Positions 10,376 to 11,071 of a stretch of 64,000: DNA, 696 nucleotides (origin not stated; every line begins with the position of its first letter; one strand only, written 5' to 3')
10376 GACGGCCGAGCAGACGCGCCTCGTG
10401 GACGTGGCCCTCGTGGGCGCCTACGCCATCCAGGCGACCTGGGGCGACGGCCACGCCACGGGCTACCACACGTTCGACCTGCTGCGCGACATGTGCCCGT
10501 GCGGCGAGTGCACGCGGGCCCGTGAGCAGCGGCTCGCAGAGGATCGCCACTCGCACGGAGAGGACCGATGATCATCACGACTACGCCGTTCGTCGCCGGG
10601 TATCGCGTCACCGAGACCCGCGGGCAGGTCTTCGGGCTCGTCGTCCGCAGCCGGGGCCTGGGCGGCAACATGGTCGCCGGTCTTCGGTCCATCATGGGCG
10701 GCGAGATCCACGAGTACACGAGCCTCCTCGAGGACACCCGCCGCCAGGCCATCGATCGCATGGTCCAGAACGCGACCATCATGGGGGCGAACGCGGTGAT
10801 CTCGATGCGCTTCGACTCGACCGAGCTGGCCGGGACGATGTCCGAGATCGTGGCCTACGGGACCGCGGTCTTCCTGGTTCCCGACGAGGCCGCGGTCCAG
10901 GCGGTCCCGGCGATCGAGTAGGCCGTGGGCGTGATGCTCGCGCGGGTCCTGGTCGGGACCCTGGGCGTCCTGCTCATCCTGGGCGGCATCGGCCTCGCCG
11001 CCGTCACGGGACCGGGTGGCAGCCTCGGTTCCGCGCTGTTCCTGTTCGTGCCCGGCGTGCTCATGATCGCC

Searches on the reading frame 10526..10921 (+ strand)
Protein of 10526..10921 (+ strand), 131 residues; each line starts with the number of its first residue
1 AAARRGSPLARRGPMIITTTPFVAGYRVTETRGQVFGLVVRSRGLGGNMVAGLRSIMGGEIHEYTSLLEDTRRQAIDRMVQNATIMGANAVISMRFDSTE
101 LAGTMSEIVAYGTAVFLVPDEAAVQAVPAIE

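Call 80: search_protein_families(library=pfam, proteins=[window:10526-10921:+], max_evalue=0.00001)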
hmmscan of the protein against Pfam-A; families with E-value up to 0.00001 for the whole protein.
window:10526-10921:+ (131 aa): 1 family
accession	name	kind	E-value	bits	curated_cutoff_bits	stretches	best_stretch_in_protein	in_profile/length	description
PF01906.23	YbjQ_1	-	1.5e-36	125.5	23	1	15-116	1-102/103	Putative heavy-metal-binding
